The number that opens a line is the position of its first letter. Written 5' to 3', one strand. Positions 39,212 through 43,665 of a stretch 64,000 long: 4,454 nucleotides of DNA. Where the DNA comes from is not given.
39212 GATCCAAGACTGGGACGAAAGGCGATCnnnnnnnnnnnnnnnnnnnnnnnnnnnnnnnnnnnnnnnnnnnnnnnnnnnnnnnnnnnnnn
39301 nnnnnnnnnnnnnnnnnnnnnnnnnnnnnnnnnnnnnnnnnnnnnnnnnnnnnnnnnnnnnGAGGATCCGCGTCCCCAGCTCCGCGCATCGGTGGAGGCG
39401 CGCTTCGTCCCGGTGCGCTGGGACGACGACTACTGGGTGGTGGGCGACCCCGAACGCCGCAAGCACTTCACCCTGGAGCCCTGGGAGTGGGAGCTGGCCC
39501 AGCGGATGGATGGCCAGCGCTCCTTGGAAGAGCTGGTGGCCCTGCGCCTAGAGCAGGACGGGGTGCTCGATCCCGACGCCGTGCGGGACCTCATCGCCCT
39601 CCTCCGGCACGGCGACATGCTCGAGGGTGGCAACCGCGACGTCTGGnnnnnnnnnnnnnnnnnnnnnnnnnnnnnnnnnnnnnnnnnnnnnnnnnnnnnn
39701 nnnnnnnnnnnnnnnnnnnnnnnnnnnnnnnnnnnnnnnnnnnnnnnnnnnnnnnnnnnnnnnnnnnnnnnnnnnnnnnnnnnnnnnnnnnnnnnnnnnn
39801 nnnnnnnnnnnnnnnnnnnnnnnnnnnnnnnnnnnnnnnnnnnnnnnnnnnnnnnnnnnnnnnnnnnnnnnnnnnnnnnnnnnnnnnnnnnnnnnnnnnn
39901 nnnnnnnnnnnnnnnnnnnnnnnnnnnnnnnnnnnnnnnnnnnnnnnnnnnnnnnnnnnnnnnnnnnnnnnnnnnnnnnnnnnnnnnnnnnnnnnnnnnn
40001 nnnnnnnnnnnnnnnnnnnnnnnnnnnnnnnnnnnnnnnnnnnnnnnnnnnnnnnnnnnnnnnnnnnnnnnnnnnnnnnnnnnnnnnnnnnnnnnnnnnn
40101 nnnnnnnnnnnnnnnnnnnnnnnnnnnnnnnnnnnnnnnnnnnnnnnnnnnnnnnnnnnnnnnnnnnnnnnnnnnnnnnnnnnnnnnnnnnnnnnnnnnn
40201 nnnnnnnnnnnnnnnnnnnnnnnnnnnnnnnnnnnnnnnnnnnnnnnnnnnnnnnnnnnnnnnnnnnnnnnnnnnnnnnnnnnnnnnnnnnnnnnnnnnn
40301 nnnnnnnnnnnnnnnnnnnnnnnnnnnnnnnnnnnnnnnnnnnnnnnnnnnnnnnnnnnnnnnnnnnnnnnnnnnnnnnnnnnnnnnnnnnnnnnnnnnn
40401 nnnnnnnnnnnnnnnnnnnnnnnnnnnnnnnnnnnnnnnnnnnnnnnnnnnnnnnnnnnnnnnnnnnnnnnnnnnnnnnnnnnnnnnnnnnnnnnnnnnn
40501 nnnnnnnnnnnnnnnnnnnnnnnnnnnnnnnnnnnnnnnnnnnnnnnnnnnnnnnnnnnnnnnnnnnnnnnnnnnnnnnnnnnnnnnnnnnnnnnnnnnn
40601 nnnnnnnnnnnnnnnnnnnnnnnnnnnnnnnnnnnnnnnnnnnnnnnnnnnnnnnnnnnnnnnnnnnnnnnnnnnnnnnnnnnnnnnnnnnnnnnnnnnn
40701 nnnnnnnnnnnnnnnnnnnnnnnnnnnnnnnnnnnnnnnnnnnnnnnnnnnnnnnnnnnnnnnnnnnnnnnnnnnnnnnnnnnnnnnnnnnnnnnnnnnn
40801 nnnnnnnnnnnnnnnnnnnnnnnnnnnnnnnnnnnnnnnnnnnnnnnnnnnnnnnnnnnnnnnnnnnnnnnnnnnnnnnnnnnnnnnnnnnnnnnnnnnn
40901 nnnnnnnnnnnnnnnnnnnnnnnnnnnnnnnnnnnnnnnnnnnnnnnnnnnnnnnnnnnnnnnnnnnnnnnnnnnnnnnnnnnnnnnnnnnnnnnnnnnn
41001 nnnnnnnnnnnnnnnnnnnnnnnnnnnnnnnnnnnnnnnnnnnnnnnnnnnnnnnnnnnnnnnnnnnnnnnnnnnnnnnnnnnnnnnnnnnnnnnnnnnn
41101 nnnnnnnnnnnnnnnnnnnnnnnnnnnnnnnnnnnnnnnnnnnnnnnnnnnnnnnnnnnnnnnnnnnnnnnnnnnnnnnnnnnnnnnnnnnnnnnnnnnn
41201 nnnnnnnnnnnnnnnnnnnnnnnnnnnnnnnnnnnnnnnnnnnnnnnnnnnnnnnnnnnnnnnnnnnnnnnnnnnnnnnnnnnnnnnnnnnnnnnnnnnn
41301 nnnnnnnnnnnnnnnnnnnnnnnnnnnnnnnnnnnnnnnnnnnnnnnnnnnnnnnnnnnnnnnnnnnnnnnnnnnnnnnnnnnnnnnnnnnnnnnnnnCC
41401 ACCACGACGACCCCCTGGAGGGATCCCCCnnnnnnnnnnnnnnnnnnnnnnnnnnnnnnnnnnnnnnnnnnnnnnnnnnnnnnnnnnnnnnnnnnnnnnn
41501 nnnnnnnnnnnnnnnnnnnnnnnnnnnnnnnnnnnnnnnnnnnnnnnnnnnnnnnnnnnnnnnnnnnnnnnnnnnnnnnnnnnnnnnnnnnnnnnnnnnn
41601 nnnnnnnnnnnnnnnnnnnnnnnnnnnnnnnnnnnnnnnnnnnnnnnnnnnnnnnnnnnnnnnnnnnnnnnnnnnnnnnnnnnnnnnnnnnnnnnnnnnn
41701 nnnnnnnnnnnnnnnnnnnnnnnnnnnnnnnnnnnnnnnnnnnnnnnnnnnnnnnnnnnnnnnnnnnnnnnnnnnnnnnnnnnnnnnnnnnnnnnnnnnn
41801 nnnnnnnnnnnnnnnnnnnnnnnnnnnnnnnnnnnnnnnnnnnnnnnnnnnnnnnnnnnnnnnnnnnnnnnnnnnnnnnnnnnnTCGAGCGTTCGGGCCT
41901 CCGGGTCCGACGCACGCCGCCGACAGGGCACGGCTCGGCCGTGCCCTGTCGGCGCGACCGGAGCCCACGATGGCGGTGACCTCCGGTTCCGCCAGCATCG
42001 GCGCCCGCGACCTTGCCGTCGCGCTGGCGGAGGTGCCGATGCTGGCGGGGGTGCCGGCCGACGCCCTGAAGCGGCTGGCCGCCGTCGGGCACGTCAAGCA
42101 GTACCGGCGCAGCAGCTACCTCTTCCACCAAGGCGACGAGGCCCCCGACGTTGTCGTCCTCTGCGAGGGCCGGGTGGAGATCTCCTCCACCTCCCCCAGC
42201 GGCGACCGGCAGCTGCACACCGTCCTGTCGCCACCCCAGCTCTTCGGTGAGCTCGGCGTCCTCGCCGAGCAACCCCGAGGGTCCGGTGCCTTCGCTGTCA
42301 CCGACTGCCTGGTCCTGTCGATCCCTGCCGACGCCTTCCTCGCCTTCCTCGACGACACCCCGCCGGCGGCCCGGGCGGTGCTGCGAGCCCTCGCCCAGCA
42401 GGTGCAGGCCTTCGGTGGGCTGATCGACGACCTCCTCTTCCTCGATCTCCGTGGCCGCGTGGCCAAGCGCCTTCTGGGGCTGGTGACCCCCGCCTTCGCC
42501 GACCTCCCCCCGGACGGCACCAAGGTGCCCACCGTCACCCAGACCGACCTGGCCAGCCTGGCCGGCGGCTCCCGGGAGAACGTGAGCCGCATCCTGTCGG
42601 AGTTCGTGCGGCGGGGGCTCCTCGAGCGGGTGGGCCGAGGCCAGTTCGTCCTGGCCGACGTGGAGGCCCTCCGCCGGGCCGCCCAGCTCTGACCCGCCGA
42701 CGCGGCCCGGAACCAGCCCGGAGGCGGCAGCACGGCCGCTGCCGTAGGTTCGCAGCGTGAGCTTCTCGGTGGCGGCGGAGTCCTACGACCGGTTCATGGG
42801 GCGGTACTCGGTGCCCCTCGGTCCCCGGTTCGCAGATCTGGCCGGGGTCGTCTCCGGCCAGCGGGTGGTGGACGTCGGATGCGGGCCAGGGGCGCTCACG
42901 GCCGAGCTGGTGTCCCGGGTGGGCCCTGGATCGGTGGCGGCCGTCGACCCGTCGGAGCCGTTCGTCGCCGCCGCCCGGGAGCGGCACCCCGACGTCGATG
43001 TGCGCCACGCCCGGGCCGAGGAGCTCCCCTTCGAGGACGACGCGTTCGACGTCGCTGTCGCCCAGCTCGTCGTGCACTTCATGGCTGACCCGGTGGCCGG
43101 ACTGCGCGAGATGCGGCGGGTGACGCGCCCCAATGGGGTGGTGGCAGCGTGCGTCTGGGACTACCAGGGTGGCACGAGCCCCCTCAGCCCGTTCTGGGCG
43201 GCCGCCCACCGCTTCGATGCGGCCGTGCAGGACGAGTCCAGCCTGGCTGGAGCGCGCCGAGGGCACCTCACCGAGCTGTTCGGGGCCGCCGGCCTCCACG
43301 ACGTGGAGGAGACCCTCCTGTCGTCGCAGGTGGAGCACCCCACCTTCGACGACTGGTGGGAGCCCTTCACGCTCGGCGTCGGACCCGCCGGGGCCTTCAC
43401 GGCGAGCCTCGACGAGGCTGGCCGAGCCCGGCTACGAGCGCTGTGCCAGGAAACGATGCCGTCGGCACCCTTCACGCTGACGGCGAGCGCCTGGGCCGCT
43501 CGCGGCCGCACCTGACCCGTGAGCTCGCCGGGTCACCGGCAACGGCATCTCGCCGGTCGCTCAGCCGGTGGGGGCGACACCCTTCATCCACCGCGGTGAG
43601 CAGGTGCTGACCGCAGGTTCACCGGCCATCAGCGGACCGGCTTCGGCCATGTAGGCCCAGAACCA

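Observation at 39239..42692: Candidate cAMP-gated membrane protease module: RRE-like/M50/2xCNB protein, DUF2180 protein, CRP-box-controlled small protein, and Crp/Fnr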

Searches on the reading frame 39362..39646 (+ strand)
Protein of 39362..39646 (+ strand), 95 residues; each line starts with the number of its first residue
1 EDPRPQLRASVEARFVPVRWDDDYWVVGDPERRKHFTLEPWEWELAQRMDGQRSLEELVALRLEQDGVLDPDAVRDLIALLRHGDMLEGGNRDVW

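Call 36: search_solved_structures(query=A2, max_evalue=10, show_alignments=3)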
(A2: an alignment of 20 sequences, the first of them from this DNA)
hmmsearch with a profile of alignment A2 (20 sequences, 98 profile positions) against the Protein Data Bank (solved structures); distinct sequences matched with E-value up to 10: 4.
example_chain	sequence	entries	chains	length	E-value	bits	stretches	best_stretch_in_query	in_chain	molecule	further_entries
5ff5_A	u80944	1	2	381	0.083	16.3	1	48-93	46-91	PaaA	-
1okr_A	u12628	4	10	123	0.095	16.1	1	37-94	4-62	METHICILLIN RESISTANCE REGULATORY PROTEIN MECI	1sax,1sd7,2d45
1sd6_A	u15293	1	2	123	0.11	15.9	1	37-94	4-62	Methicillin resistance regulatory protein mecI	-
3nvs_A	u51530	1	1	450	1.7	12.1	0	20-46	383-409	3-phosphoshikimate 1-carboxyvinyltransferase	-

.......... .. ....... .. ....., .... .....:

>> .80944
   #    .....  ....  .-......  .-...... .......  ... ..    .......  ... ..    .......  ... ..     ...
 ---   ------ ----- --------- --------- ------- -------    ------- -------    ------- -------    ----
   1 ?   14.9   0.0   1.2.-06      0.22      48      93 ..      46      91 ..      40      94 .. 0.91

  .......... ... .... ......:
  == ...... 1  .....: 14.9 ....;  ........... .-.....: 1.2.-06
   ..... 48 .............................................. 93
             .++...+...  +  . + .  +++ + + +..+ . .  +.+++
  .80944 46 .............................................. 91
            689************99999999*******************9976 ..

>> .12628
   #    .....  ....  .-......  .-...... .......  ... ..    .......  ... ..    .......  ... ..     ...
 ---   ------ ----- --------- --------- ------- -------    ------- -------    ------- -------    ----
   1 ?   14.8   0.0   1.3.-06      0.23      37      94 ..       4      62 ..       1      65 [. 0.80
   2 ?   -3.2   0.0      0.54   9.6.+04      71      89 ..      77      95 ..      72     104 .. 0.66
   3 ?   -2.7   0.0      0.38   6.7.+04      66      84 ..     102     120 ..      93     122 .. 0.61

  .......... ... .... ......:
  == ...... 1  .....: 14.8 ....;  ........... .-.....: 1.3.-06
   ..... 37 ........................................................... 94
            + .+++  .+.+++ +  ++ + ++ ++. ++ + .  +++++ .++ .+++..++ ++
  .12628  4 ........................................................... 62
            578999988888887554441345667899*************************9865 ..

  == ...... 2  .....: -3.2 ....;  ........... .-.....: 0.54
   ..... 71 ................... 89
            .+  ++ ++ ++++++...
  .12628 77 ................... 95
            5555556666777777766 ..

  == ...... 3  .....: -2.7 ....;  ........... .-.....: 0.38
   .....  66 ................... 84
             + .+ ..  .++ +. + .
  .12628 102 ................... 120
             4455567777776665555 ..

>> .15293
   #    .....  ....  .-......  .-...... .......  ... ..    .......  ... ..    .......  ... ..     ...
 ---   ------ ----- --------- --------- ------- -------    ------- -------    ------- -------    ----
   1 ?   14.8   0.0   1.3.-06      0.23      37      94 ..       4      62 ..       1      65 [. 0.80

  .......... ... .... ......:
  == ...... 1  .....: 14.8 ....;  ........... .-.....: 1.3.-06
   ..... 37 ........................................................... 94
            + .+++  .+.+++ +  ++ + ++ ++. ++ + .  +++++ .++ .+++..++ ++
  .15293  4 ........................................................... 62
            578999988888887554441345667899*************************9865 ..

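Call 42: predict_structure(alignment_id=A2)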
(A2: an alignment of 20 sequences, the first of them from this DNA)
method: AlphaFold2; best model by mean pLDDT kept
length: 95 residues; sequences in the alignment: 20
mean_pLDDT: 89.6   pTM: 0.79
mean pLDDT of the five models: 89.6, 88.0, 87.9, 86.5, 86.2
residues with pLDDT >= 90: 72; 70-90: 15; 50-70: 7; < 50: 1
segments of 3 or more residues with pLDDT < 50: none
pLDDT, mean of each block of 10 residues (from residue 1): 88 93 93 93 95 93 87 94 88 53
secondary structure, 60 per line:
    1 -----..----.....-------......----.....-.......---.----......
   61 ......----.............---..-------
elements in order: E12-16 E24-29 E34-38 H40-46 H55-66 H71-83

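Call 45: fold_search(model_id=the predicted structure, library=pdb)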
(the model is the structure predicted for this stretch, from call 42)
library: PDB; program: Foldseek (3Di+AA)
matches with E <= 10: 428; with E <= 0.001: 0
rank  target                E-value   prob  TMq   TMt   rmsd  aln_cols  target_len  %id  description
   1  5v1u_B                1.1e-03  1.00  0.62  0.67   3.3        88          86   20  TbiB1 in Complex with the TbiA(beta) Leader Peptide (released 2018-09-05)
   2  5v1v_A                2.5e-03  1.00  0.63  0.67   2.9        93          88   24  TbiB1 in Complex with the TbiA(alpha) Leader Peptide (released 2018-09-05)
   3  5sxy_MODEL_1_A        5.3e-03  1.00  0.62  0.63   2.9        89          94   24  The solution NMR structure for the PqqD truncation of Methylobacterium extorquens PqqCD representing a functio (released 2017-05-24)
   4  5v1u_A                5.7e-03  1.00  0.62  0.69   3.3        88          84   20  TbiB1 in Complex with the TbiA(beta) Leader Peptide (released 2018-09-05)
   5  4v1t_B                6.8e-03  1.00  0.56  0.09   5.9        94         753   14  Heterocyclase in complex with substrate and Cofactor (released 2015-01-14)
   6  4bs9                  1.3e-02  1.00  0.56  0.10   3.5        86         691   12  Structure of the heterocyclase TruD (released 2013-11-06)
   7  5v1u_C                2.0e-02  1.00  0.61  0.66   3.6        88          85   20  TbiB1 in Complex with the TbiA(beta) Leader Peptide (released 2018-09-05)
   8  6jx3_B                2.5e-02  1.00  0.55  0.60   4.4        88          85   18  Lasso peptide synthetase B1 complexed with the leader peptide (released 2019-06-26)
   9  8vpo                  3.2e-02  1.00  0.66  0.16   4.3        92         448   11  X-Ray Crystal Structure of TigE from Paramaledivibacter caminithermalis (released 2024-02-07)
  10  5v1u_D                3.7e-02  0.99  0.57  0.63   3.5        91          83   22  TbiB1 in Complex with the TbiA(beta) Leader Peptide (released 2018-09-05)
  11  8fm9_A                4.7e-02  0.97  0.40  0.15   5.2        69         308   13  Nodavirus RNA replication proto-crown, detergent-solubliized C12 multimer (released 2023-02-01)
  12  8hkr_B                1.3e-01  0.99  0.59  0.16   5.1        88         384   19  Crystal Structure of Histone H3 Lysine 79 (H3K79) Methyltransferase Rv2067c from Mycobacterium tuberculosis (released 2023-10-18)
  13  8fma_A                1.8e-01  0.85  0.40  0.14   5.3        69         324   14  Nodavirus RNA replication proto-crown, detergent-solubliized C11 multimer (released 2023-02-01)
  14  8hkr_A                2.0e-01  0.98  0.58  0.16   5.2        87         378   17  Crystal Structure of Histone H3 Lysine 79 (H3K79) Methyltransferase Rv2067c from Mycobacterium tuberculosis (released 2023-10-18)
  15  8hci_A                2.7e-01  0.91  0.60  0.26   4.5       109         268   10  Crystal structure of a holoenzyme Fe-free TglHI for Pseudomonas syringae Peptidyl (S) 2-mercaptoglycine biosynthesis (released 2023-08-23)
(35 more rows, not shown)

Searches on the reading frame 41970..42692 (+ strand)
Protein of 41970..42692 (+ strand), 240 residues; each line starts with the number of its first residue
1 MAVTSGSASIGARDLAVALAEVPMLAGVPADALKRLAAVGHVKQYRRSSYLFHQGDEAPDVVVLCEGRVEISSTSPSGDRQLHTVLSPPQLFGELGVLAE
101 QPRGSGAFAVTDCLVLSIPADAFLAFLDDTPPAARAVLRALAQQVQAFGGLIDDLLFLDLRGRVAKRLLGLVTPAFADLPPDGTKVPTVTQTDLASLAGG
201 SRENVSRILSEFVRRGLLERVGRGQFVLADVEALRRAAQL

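Call 3: search_protein_families(library=pfam, proteins=[window:41970-42692:+], max_evalue=1)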
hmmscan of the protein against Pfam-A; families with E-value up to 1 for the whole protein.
window:41970-42692:+ (240 aa): 9 families
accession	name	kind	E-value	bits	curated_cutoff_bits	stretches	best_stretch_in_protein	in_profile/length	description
PF00027.35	cNMP_binding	-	1e-21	77.1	27.5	1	43-128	2-87/89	Cyclic nucleotide-binding domain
PF13545.12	HTH_Crp_2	-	3.6e-15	56.1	27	1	162-236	1-69/70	Crp-like helix-turn-helix domain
PF13338.12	AbiEi_4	-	3.2e-06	27.6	25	1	188-224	13-44/49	Transcriptional regulator, AbiEi antitoxin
PF12802.13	MarR_2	-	7.1e-05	23.3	27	1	187-221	18-53/61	MarR family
PF25213.1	HVO_A0261_N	-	8.7e-05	22.8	35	1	189-226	25-61/86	HVO_A0261 N-terminal domain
PF09339.16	HTH_IclR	-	0.00063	19.9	22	1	187-221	17-51/52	IclR helix-turn-helix domain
PF00325.26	Crp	-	0.0013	18.8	21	1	189-218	3-32/32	Bacterial regulatory proteins, crp family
PF01047.28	MarR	-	0.0077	16.5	24.6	1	188-220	17-49/59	MarR family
PF01978.25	TrmB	-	0.11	12.9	25.6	0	189-222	23-56/68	Sugar-specific transcriptional regulator TrmB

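Call 4: search_protein_families(library=ncbifam, proteins=[window:41970-42692:+], max_evalue=1)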
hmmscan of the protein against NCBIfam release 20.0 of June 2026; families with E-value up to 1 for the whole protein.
window:41970-42692:+ (240 aa): 17 families
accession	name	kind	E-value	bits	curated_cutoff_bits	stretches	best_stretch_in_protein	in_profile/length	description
NF008732.0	PRK11753.1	equivalog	5.7e-21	74.9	266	1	30-224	13-207/214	cAMP-activated global transcriptional regulator CRP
NF006901.0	PRK09392.1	equivalog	1.4e-14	54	211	1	18-236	8-219/236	transcriptional activator FtrB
NF050815.1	TransActFtrBCaul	equivalog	3.1e-12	46.3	300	1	19-236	11-221/251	transcriptional activator FtrB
NF052518.1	TransRegLdrP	equivalog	1.9e-11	44.3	300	1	43-239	2-189/195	transcriptional regulator LdrP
NF041163.2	encap_f2b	equivalog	3.3e-11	43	400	1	15-142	69-197/450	family 2B encapsulin nanocompartment shell protein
NF010499.0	PRK13918.1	equivalog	6.2e-11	42.2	274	1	64-238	35-201/205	CRP/FNR family transcriptional regulator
NF050806.1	TransRegFixKCaul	equivalog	6.1e-09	35.4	300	1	36-237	19-213/215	transcriptional regulator FixK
NF058543.1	ActPatMycb56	equivalog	3.9e-08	32.5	460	1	24-148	3-125/317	acetyltransferase Pat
NF053664.1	TransRegPtrACyano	equivalog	2.5e-05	23.7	300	1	61-229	30-191/196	Crp/Fnr family transcriptional regulator PtrA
TIGR03896.1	cyc_nuc_ocin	subfamily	3.4e-05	23.4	161.05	1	36-145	4-117/317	bacteriocin-type transport-associated protein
NF008365.0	PRK11161.1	subfamily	4.6e-05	22.8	228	1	8-235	16-240/250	fumarate/nitrate reduction transcriptional regulator Fnr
TIGR03697.1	NtcA_cyano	equivalog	4.9e-05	23.2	244.95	1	51-218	4-173/193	global nitrogen regulator NtcA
NF045989.1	TransRegFnrLRhodb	equivalog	5.4e-05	22.5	300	1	28-236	24-233/245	transcriptional regulator FnrL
NF007707.0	PRK10402.1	subfamily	0.00058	19.5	180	1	40-124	31-115/226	transcriptional regulator YeiL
NF047376.1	TAA_AbiEi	equivalog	0.017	14.8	150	1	189-232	21-65/172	type IV toxin-antitoxin system AbiEi family antitoxin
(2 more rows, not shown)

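Call 41: search_solved_structures(query=window:41970-42692:+, max_evalue=0.00001, show_alignments=2)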
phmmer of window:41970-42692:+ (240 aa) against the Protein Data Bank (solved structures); distinct sequences matched with E-value up to 0.00001: 68 (the best 60 are shown).
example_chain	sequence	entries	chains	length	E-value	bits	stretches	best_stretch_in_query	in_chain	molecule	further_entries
3d0s_A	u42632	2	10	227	5.2e-29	104.6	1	19-238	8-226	TRANSCRIPTIONAL REGULATORY PROTEIN | PROBABLE TRANSCRIPTIONAL REGULATORY PROTEIN (PROBABLY CRP/ FNR-FAMILY)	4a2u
3mzh_A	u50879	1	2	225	6e-29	104.4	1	19-238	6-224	PROBABLE TRANSCRIPTIONAL REGULATORY PROTEIN (PROBABLY CRP/FNR-FAMILY)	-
3i54_A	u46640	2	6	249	6.1e-29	104.4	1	19-238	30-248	Transcriptional regulator, Crp/Fnr family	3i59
3h3u_A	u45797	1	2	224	6.4e-29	104.3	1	19-238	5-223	PROBABLE TRANSCRIPTIONAL REGULATORY PROTEIN (PROBABLY CRP/FNR-FAMILY)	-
3r6s_A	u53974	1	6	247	1.7e-27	99.6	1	19-238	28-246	transcription regulator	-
4byy_A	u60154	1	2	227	1.9e-27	99.5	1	21-238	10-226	TRANSCRIPTIONAL REGULATOR, CRP/FNR FAMILY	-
4cyd_A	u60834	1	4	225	2e-27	99.4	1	22-238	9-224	PROBABLE TRANSCRIPTION REGULATOR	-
7ets_A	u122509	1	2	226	2.5e-22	82.7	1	21-237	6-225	Crp/Fnr family transcriptional regulator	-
7pza_A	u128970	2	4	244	1.8e-21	79.9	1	23-221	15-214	Putative cAMP-binding protein-catabolite gene activator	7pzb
4i01_A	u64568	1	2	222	4.6e-19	72.1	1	36-223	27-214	Catabolite gene activator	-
1hw5_A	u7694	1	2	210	6.1e-19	71.6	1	37-223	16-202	CATABOLITE GENE ACTIVATOR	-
1g6n_A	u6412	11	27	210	1.2e-18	70.7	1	37-223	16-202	CATABOLITE GENE ACTIVATOR PROTEIN | PROTEIN (CATABOLITE GENE ACTIVATOR PROTEIN) | Catabolite gene activator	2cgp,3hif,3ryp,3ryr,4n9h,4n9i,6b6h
4hzf_A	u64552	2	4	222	1.2e-18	70.7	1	36-223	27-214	Catabolite gene activator | cAMP-activated global transcriptional regulator CRP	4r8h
1i5z_A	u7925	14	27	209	1.3e-18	70.6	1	39-223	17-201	CATABOLITE GENE ACTIVATOR PROTEIN | CATABOLITE GENE ACTIVATOR PROTEIN (CAP) | PROTEIN (CATABOLITE GENE ACTIVATOR PROTEIN (CAP))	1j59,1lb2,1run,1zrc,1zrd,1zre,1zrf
1o3q_A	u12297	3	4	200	1.4e-18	70.4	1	40-223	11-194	CATABOLITE GENE ACTIVATOR PROTEIN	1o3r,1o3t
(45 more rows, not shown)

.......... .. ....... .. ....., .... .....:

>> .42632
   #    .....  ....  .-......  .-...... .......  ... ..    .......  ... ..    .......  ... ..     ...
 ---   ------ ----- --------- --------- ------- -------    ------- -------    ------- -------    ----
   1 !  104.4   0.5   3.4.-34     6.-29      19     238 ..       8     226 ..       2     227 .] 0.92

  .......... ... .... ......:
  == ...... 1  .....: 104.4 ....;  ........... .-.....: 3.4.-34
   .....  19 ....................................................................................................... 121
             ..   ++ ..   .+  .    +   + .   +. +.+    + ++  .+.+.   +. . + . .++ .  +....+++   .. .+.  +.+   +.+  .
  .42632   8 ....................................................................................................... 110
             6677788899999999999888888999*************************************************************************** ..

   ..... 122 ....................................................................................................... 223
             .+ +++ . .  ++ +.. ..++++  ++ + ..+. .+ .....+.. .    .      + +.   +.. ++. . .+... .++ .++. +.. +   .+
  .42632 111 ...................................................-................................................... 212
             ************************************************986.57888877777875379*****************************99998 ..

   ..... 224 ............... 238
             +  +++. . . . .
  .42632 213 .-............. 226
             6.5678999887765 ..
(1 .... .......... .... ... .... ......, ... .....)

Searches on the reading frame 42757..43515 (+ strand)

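Call 47: search_protein_families(library=pfam, proteins=[window:42757-43515:+], max_evalue=0.001)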
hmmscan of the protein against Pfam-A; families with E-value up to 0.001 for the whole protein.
window:42757-43515:+ (252 aa): 9 families
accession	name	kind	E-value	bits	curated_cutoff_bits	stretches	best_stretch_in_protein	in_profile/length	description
PF08241.18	Methyltransf_11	-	3e-24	85.9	21.2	1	38-130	1-94/95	Methyltransferase domain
PF13649.12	Methyltransf_25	-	3.7e-22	79.2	27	1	37-127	1-97/97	Methyltransferase domain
PF13847.12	Methyltransf_31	-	3.2e-17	63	27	1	33-162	3-127/145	Methyltransferase domain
PF08242.18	Methyltransf_12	-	2.8e-16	60.5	30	1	38-129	1-98/98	Methyltransferase domain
PF01209.24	Ubie_methyltran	-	1.3e-12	48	20.1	1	27-130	41-150/233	ubiE/COQ5 methyltransferase family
PF13489.12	Methyltransf_23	-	5e-12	46.3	27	1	32-148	21-124/164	Methyltransferase domain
PF03141.22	Methyltransf_29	-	8.5e-06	25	23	1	35-129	119-215/506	Putative S-adenosyl-L-methionine-dependent methyltransferase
PF01728.25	FtsJ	-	1.4e-05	25.6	24.1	1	33-94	21-82/181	FtsJ-like methyltransferase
PF07021.18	MetW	-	0.00027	21.1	21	1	31-124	11-103/193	Methionine biosynthesis protein MetW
